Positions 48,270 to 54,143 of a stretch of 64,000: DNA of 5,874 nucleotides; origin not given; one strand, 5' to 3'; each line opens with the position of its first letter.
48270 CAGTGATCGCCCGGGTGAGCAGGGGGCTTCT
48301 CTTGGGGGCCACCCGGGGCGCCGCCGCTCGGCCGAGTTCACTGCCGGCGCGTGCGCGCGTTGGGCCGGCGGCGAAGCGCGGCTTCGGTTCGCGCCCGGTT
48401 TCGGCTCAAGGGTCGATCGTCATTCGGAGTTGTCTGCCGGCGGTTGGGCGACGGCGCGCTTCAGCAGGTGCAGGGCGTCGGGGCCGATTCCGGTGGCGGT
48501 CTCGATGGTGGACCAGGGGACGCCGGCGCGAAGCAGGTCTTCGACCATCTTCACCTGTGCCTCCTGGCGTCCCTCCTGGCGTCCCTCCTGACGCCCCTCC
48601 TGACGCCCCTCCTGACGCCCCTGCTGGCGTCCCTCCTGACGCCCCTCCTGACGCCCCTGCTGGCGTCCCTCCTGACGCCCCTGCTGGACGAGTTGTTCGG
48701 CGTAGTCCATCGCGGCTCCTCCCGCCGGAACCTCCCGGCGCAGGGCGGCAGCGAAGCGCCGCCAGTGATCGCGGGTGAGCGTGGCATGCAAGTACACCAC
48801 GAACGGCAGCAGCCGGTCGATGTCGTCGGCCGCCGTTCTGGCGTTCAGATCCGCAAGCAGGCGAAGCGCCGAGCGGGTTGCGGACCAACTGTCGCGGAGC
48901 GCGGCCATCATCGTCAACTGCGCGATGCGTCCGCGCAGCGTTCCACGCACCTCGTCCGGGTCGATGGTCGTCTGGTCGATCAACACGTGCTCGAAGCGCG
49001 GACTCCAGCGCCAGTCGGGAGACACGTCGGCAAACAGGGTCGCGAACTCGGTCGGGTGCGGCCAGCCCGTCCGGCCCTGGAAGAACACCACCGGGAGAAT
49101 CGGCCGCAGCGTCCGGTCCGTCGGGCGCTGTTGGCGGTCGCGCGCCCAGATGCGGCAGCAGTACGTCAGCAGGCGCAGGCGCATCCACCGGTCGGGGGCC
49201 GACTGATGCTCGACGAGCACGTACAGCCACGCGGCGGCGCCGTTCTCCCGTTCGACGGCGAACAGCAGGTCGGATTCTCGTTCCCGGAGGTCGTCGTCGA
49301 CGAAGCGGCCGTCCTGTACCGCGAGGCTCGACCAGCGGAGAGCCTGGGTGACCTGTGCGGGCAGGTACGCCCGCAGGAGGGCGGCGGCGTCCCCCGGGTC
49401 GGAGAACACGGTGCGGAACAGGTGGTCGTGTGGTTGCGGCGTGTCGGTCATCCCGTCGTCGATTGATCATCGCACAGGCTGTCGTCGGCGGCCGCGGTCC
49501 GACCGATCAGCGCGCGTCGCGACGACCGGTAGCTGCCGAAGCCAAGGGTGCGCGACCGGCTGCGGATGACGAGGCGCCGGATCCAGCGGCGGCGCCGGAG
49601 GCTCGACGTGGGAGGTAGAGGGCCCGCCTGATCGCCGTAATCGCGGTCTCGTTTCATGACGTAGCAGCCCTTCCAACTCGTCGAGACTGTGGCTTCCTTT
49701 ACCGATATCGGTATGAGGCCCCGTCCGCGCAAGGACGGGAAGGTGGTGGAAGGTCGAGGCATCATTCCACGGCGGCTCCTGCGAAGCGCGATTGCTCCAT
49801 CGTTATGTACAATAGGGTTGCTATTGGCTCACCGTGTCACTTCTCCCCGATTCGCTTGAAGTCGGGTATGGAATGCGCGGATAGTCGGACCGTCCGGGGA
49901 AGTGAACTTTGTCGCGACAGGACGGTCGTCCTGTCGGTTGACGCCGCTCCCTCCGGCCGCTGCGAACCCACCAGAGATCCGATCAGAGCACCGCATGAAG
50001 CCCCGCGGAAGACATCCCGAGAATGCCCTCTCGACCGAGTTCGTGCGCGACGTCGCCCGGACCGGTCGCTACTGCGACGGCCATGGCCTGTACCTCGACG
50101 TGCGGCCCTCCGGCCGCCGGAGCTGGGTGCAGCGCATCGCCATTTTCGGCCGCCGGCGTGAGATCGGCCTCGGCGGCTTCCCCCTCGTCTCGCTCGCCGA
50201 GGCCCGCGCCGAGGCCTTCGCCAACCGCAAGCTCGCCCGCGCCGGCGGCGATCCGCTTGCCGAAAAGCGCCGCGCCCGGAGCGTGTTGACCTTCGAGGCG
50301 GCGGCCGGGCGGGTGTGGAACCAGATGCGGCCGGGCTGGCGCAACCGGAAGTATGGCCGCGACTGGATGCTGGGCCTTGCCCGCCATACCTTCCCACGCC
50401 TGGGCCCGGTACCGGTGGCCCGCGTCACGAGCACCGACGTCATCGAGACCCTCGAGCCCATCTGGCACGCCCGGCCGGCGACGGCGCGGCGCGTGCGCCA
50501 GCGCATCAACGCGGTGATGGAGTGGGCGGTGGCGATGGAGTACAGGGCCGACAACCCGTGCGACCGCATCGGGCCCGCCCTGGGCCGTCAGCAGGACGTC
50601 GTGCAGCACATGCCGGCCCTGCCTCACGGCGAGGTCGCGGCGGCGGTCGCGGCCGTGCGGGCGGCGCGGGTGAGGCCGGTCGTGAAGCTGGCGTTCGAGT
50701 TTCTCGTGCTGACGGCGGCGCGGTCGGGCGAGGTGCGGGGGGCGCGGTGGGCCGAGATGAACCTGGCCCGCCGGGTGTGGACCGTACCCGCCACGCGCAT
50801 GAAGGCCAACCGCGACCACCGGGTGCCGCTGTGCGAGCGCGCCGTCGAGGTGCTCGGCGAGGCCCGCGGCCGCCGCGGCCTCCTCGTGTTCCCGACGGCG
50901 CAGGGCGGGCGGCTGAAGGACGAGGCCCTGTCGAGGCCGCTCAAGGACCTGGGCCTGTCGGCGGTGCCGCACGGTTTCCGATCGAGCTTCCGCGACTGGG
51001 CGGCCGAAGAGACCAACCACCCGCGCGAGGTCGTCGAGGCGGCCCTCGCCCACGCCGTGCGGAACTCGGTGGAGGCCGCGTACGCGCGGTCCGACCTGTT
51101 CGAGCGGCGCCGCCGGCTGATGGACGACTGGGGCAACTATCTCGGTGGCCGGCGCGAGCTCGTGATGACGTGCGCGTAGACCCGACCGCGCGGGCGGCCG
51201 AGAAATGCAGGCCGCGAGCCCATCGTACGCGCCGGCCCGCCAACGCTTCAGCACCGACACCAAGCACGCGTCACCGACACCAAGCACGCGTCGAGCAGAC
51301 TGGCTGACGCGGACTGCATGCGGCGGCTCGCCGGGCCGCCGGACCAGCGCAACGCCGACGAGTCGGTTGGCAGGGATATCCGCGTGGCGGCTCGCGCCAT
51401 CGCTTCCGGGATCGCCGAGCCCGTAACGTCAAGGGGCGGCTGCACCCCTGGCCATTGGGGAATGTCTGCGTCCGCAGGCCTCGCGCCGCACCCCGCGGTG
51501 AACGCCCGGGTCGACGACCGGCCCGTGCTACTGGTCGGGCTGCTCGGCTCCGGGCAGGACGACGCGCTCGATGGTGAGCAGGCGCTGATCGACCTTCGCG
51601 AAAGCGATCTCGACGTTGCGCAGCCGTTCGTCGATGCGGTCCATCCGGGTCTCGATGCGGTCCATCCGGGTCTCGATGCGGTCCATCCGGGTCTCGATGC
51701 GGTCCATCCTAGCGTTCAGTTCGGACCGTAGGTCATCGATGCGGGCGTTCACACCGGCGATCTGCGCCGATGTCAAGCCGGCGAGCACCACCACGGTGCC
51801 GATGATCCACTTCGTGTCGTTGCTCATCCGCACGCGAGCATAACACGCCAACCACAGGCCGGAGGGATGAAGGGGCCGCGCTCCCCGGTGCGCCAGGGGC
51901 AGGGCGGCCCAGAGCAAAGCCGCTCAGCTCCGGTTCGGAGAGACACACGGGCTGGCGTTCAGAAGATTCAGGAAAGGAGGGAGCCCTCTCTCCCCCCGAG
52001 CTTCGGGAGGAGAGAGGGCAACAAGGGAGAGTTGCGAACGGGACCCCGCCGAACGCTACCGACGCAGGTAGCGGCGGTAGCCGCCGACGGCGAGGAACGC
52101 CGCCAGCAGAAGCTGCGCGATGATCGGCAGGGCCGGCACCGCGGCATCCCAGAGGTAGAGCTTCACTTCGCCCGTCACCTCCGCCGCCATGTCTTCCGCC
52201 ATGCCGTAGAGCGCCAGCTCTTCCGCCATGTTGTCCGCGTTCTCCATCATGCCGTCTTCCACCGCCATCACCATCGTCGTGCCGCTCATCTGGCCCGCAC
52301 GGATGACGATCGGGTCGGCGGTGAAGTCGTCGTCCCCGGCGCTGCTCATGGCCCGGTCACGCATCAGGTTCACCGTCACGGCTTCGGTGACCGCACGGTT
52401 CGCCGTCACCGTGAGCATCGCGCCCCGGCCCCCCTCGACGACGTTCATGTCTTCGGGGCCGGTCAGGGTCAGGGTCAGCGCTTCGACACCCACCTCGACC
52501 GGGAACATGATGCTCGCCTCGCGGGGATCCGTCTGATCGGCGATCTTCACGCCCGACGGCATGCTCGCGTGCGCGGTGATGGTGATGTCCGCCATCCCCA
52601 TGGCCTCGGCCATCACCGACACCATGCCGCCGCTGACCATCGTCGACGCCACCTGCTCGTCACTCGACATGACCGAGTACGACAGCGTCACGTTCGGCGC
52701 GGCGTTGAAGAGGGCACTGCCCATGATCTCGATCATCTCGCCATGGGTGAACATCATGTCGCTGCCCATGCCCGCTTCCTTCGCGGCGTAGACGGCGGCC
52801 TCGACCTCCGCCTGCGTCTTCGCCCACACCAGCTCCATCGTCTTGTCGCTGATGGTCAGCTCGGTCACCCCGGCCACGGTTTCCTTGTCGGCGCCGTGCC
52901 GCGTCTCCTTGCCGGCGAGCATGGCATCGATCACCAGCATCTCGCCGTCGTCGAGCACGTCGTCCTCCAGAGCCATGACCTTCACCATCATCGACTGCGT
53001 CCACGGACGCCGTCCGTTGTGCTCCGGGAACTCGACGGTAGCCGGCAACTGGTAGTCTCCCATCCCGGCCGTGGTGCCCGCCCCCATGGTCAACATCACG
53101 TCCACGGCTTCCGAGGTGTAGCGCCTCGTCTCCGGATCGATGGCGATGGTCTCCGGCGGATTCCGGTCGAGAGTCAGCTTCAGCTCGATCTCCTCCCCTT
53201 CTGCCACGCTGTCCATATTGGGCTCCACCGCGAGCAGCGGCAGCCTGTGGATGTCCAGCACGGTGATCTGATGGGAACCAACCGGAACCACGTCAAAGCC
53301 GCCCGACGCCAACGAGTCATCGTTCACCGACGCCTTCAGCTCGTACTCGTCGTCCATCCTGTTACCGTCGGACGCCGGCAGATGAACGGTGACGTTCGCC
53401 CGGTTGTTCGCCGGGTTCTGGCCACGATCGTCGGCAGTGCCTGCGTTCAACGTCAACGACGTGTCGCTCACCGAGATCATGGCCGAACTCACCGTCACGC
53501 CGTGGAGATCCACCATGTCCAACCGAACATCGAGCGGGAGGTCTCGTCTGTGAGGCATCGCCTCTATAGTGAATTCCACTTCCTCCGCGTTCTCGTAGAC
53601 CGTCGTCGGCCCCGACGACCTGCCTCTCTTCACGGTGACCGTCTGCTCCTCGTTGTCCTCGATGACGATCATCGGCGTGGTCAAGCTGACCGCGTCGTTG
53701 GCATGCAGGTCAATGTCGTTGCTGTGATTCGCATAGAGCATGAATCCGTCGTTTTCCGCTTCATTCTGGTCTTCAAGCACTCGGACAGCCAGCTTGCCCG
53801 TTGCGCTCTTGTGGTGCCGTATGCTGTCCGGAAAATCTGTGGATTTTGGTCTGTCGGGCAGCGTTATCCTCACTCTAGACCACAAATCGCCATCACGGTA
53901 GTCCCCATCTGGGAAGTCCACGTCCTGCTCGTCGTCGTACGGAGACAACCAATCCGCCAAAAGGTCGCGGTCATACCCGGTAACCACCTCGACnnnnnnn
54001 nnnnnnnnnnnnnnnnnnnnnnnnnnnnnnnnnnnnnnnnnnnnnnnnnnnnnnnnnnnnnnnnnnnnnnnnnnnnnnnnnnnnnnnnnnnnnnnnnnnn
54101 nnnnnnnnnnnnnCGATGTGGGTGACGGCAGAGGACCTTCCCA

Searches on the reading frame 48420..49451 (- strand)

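Call 9: search_protein_families(library=pfam, proteins=[window:48420-49451:-], max_evalue=0.01)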
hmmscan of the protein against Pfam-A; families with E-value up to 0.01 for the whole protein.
window:48420-49451:- (343 aa): 2 families
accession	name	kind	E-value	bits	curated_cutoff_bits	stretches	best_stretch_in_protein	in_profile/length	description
PF04754.18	Transposase_31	-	8.2e-43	146.8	21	1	6-197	1-190/203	Putative transposase, YhgA-like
PF09811.14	Yae1_N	-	0.00023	21.2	27.5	0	256-278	3-25/39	Essential protein Yae1, N terminal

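Call 10: search_protein_families(library=ncbifam, proteins=[window:48420-49451:-], max_evalue=0.01)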
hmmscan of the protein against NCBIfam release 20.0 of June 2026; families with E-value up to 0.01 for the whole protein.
window:48420-49451:- (343 aa): 7 families
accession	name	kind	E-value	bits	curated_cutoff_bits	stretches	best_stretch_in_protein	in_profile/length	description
TIGR01784.1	T_den_put_tspse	subfamily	5e-24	85.6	52.1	2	7-124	1-110/273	Rpn family recombination-promoting nuclease/putative transposase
NF007418.0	PRK09956.1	equivalog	3.5e-22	78.8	583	1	4-275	6-271/308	ISNCY family transposase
NF007361.0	PRK09857.1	equivalog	4.4e-19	69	583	1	6-170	8-169/292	recombination-promoting nuclease RpnA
NF009925.1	PRK13386.1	equivalog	1.1e-10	41.1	192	1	232-316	14-100/228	flagellar assembly protein FliH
NF004270.2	PRK05687.2-1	equivalog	8.5e-09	35.3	180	1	253-299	45-91/223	flagellar assembly protein FliH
NF004266.1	PRK05687.1-1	equivalog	1.8e-06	27.6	260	1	249-299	44-94/230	flagellar assembly protein FliH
NF004267.1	PRK05687.1-3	equivalog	4.2e-06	26.1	293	1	255-300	80-125/266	flagellar assembly protein FliH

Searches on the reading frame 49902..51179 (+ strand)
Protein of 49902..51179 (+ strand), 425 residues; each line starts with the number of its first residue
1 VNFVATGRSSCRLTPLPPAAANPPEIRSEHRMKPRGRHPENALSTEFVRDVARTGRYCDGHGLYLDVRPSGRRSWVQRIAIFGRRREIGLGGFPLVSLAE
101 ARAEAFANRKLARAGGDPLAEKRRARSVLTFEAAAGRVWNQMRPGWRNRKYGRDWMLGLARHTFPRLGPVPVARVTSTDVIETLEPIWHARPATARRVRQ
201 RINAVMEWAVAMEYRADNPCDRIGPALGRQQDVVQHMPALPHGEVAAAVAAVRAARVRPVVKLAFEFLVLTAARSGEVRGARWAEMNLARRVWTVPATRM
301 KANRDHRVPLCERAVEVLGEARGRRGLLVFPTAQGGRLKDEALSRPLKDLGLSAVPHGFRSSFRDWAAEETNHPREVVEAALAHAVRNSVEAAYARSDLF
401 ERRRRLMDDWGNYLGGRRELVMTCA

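Call 9: search_protein_families(library=pfam, proteins=[window:49902-51179:+], max_evalue=0.01)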
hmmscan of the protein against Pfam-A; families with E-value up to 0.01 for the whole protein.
window:49902-51179:+ (425 aa): 3 families
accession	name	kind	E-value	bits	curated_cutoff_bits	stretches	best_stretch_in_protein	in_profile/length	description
PF22022.2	Phage_int_M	-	2e-22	79.7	27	1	131-223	1-93/96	Phage integrase central domain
PF13356.12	Arm-DNA-bind_3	-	3.4e-18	66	27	1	53-125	10-83/83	Arm DNA-binding domain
PF00589.27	Phage_integrase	-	3.9e-15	56.5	27.1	1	247-398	10-169/172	Phage integrase family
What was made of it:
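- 49902..51179 (+): int2, an intact integrase. The likely start codon is the ATG at 49995. Pfam domains (call 9).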

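Call 10: search_protein_families(library=ncbifam, proteins=[window:49902-51179:+], max_evalue=0.01)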
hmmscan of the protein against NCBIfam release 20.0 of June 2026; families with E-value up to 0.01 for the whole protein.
window:49902-51179:+ (425 aa): 1 family
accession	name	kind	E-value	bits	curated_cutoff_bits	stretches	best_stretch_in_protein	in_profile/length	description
NF007246.0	PRK09692.1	domain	3.9e-46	157.5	434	1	58-414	26-393/413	integrase domain-containing protein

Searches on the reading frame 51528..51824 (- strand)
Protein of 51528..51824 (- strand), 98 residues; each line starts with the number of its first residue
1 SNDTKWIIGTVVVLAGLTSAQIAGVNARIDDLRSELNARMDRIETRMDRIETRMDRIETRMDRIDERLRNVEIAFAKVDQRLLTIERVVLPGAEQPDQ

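Call 9: search_protein_families(library=pfam, proteins=[window:51528-51824:-], max_evalue=0.01)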
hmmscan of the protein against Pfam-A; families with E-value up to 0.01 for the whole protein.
window:51528-51824:- (98 aa): 13 families
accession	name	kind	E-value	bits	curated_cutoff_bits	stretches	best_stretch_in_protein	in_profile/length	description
PF23991.1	DUF7310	-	1.4e-05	26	40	1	29-82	19-74/83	Coiled-coil region of unknown function (DUF7310)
PF10779.14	XhlA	-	0.00018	22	34.7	1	37-73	3-39/67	Haemolysin XhlA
PF07889.17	DUF1664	-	0.00076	20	34.6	1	19-86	47-114/124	Protein of unknown function (DUF1664)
PF01920.25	Prefoldin_2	-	0.00091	19.6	27.6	1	29-69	60-100/106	Prefoldin subunit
PF16326.10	ABC_tran_CTD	-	0.0014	19.2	32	0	46-73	9-36/69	ABC transporter C-terminal domain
PF05377.16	FlaC_arch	-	0.0015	19.3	27.8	1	39-72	1-34/55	Flagella accessory protein C (FlaC)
PF13600.11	DUF4140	-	0.0031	18.3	27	1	16-69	43-96/98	N-terminal domain of unknown function (DUF4140)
PF01442.23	Apolipoprotein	-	0.0038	17.4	90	1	23-91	84-143/190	Apolipoprotein A1/A4/E domain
PF12795.12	MscS_porin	-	0.0049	16.9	34.4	1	33-71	101-139/238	Mechanosensitive ion channel porin domain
PF05531.17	NPV_P10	-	0.005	17.7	29.8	1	19-69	17-66/75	Nucleopolyhedrovirus P10 protein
PF03670.18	UPF0184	-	0.0053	17.6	21.5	0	38-70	26-58/83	Uncharacterised protein family (UPF0184)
PF16526.10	CLZ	-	0.006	17.4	26.7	0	32-87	18-70/71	C-terminal leucine zipper domain of cyclic nucleotide-gated channels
PF12128.14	DUF3584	-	0.0089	14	31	1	20-80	814-873/1191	Protein of unknown function (DUF3584)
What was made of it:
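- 51528..51824 (-): Coiled-coil gene of 99 aa: an N-terminal membrane segment followed by 7-residue repeats. Weak DUF7310/XhlA-type hits below threshold (call 9).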

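Call 10: search_protein_families(library=ncbifam, proteins=[window:51528-51824:-], max_evalue=0.01)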
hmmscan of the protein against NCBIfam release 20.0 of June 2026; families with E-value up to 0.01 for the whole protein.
window:51528-51824:- (98 aa): 11 families
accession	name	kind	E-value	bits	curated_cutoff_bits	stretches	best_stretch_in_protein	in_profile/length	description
NF048001.1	GTP_morpho_1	equivalog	0.00017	21.3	50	0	43-61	22-40/70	GTA head formation protein, RCAP_rcc01685 family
NF045487.1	ASRP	equivalog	0.00029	19.6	300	1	23-79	341-396/593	archaea-specific SMC-related protein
NF047515.1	SpiroCoCo_C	equivalog_domain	0.00062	19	125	1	34-78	169-213/313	SpiroCoCo family coiled-coil protein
NF033928.1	alph_xenorhab_A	subfamily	0.0025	17.2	125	1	8-79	220-289/339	alpha-xenorhabdolysin family binary toxin subunit A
NF053525.1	thylo_ssr2422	subfamily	0.0033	17.8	38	1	33-72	11-50/77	ssr2422 family thylakoid membrane protein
NF011925.1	PRK15396.1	subfamily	0.0047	17.1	108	1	2-71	2-72/78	major outer membrane lipoprotein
TIGR02978.1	phageshock_pspC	equivalog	0.0059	16.5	104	0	63-89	81-107/121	envelope stress response membrane protein PspC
TIGR03930.1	WXG100_ESAT6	subfamily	0.0066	16.6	44.85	0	44-81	50-87/90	WXG100 family type VII secretion target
NF002244.0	PRK01156.1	equivalog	0.0077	14.3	847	1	21-76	644-698/895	DNA double-strand break repair ATPase Rad50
NF047368.1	collar_FlbB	equivalog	0.0083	15.9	110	1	26-87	66-127/193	periplasmic-type flagellar collar protein FlbB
TIGR02169.1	SMC_prok_A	equivalog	0.009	13.7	729.4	1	31-78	256-307/1165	chromosome segregation protein SMC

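Call 58: find_homologous_proteins(query=window:51528-51824:-, max_evalue=0.00001)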
Query window:51528-51824:- (98 aa): 621 proteins with E <= 0.00001 among 960 candidates; the best 120 are listed.
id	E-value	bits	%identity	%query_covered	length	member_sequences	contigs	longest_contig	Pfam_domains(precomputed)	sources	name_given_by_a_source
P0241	4.7e-53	195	100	100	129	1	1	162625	PF10805.15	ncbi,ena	-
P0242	2.4e-46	173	80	93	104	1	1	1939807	PF10805.15,PF23991.2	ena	-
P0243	6.2e-44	166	63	98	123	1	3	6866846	PF10805.15,PF23991.2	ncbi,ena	-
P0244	5.1e-43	163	66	100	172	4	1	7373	-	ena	-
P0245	2.6e-40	154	82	93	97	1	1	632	PF10805.15,PF23991.2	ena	-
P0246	5.7e-40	153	82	93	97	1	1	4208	PF10805.15,PF23991.2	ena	-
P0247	7.2e-40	153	78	98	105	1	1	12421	PF10805.15,PF23991.2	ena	-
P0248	2.9e-39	151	84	93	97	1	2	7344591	PF10805.15,PF23991.2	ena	-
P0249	2.9e-39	151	84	93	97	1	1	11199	PF10805.15,PF23991.2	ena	-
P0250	4.1e-38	147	67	97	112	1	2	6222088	PF10805.15,PF23991.2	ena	-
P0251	5.6e-38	147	63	100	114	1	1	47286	-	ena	-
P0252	5.7e-38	147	66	96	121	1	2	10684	PF10779.15,PF10805.15,PF23991.2,PF07889.18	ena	-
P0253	1.7e-37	145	60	99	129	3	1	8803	PF04513.18,PF07889.18,PF05531.18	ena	-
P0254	1.7e-37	145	63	100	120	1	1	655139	PF10805.15,PF23991.2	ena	-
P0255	5.6e-37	143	62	100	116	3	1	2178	-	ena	-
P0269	4.8e-34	134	64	100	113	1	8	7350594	PF04513.18,PF23991.2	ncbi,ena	-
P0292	2.1e-32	129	67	100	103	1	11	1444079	PF10779.15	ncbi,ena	-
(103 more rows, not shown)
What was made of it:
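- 51528..51824 (-): A family of 621+ members (call 58).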

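Call 59: find_encoding_contigs(protein=P0292, flank=4000, max_places=6)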
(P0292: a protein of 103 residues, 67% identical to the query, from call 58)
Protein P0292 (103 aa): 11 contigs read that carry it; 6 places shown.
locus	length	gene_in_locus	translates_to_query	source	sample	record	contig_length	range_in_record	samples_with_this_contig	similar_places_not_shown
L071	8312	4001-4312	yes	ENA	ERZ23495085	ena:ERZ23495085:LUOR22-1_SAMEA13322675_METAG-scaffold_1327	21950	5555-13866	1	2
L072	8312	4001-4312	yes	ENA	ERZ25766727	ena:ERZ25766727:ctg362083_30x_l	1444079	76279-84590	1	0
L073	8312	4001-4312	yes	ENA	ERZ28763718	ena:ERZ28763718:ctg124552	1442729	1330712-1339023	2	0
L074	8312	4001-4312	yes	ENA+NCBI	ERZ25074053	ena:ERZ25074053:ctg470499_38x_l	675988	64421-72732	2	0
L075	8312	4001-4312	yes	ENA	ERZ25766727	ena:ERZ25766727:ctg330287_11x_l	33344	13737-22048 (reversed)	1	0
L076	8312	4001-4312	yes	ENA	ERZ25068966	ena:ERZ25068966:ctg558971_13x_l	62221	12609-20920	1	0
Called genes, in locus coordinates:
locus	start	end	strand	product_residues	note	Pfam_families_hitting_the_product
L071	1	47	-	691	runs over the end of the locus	-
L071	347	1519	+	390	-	PF13356:Arm-DNA-bind_3, PF22022:Phage_int_M, PF00589:Phage_integrase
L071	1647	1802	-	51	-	-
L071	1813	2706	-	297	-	PF03400:DDE_Tnp_IS1 (faint)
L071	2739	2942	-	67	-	-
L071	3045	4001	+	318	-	-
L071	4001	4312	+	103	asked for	PF10779:XhlA (faint)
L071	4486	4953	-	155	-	-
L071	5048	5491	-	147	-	-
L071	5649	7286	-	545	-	PF13749:HATPase_c_4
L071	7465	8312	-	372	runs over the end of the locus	PF01590:GAF, PF13185:GAF_2, PF13492:GAF_3 (weak), PF00989:PAS (faint)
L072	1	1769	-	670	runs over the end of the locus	-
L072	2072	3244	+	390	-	PF13356:Arm-DNA-bind_3, PF22022:Phage_int_M, PF00589:Phage_integrase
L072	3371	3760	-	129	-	PF10805:DUF2730 (weak), PF23991:DUF7310 (faint)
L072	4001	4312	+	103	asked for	PF10779:XhlA (faint)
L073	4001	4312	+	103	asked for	PF10779:XhlA (faint)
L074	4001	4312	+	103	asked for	PF10779:XhlA (faint)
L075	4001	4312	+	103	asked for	PF10779:XhlA (faint)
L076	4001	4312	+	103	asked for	PF10779:XhlA (faint)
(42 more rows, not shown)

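Call 60: find_encoding_contigs(protein=P0269, flank=4000, max_places=6)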
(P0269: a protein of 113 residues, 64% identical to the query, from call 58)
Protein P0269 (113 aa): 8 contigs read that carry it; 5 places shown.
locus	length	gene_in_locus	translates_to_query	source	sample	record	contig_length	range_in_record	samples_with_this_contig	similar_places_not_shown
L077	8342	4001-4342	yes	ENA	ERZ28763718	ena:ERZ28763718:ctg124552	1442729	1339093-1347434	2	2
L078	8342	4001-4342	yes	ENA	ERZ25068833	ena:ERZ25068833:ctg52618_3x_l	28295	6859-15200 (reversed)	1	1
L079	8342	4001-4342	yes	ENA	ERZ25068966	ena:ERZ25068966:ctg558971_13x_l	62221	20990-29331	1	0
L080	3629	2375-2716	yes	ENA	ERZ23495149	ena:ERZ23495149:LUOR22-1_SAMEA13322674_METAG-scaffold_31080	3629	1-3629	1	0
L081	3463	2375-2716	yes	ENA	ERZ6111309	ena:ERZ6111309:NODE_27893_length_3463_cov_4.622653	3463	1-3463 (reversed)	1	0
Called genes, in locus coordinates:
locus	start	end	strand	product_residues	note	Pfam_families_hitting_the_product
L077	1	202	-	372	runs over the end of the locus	PF01590:GAF, PF13185:GAF_2, PF13492:GAF_3 (weak), PF00989:PAS (faint)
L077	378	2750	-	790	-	PF01590:GAF (weak), PF13185:GAF_2, PF00512:HisKA, PF02518:HATPase_c, PF00072:Response_reg, PF00486:Trans_reg_C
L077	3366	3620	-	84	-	-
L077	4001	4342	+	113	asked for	PF04513:Baculo_PEP_C (weak), PF23991:DUF7310 (faint)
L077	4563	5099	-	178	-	-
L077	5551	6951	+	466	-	PF02089:Palm_thioest (weak), PF12697:Abhydrolase_6 (weak), PF24096:DUF7379 (weak)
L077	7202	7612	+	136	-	PF01582:TIR (weak), PF13676:TIR_2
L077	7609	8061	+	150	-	PF01582:TIR (weak), PF13676:TIR_2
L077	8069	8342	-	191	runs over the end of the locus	PF06114:Peptidase_M78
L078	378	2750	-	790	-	PF01590:GAF (weak), PF13185:GAF_2, PF00512:HisKA, PF02518:HATPase_c, PF00072:Response_reg, PF00486:Trans_reg_C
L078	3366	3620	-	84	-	-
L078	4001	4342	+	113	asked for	PF04513:Baculo_PEP_C (weak), PF23991:DUF7310 (faint)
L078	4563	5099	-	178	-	-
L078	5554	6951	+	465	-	PF02089:Palm_thioest (weak), PF12697:Abhydrolase_6 (weak), PF24096:DUF7379 (weak)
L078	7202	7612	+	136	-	PF01582:TIR (weak), PF13676:TIR_2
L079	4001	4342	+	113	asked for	PF04513:Baculo_PEP_C (weak), PF23991:DUF7310 (faint)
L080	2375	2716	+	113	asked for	PF04513:Baculo_PEP_C (weak), PF23991:DUF7310 (faint)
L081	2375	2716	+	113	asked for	PF04513:Baculo_PEP_C (weak), PF23991:DUF7310 (faint)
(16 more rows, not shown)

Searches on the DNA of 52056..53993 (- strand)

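Call 34: search_rna_families(sources=[L019, L024, L045, L038], threshold=gathering)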
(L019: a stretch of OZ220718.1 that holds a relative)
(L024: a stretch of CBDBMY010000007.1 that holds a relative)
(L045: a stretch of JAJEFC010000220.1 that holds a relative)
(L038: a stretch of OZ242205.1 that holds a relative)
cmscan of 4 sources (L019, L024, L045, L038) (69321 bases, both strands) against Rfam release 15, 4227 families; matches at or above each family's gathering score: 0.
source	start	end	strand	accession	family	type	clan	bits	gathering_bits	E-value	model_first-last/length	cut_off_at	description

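Call 38: search_rna_families(source=L024, start=8350, end=9000, threshold=evalue, max_evalue=10, show_alignments=2)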
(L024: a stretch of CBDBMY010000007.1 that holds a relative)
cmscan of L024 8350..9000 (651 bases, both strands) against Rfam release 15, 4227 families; matches with E-value up to 10: 6.
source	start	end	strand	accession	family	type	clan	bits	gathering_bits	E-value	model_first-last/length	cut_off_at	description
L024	8622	8633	-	RF01382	HIV-1_SL4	Cis-reg;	-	15.3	31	3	4-15/20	no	HIV-1 stem-loop 4 packaging signal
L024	8671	8711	+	RF03163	c4-a1b1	Gene; antisense;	CL00128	14.3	46.7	0.72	1-53/53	no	a1, b1 targets of C4 antisense RNA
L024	8968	9000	+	RF02339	GlsR17_miR2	Gene; snRNA; snoRNA; CD-box;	-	14.1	84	6.2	1-33/63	3'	Giardia snoRNA GlsR17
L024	8927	9000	-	RF01516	v-snoRNA-1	Gene; snRNA; snoRNA; CD-box;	-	13.1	75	6.8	1-65/65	no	Human herpesvirus 1 small nucleolar RNA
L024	8550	8584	-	RF01495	ACAT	Cis-reg;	-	12.1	37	9.1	45-79/147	no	Human acetyl-coA cholesterol acyltransferase mRNA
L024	8953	8970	-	RF02216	ZNFX1-AS1_2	Gene; lncRNA;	-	11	45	4.7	76-93/93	no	ZNFX1 antisense RNA 1 conserved region 2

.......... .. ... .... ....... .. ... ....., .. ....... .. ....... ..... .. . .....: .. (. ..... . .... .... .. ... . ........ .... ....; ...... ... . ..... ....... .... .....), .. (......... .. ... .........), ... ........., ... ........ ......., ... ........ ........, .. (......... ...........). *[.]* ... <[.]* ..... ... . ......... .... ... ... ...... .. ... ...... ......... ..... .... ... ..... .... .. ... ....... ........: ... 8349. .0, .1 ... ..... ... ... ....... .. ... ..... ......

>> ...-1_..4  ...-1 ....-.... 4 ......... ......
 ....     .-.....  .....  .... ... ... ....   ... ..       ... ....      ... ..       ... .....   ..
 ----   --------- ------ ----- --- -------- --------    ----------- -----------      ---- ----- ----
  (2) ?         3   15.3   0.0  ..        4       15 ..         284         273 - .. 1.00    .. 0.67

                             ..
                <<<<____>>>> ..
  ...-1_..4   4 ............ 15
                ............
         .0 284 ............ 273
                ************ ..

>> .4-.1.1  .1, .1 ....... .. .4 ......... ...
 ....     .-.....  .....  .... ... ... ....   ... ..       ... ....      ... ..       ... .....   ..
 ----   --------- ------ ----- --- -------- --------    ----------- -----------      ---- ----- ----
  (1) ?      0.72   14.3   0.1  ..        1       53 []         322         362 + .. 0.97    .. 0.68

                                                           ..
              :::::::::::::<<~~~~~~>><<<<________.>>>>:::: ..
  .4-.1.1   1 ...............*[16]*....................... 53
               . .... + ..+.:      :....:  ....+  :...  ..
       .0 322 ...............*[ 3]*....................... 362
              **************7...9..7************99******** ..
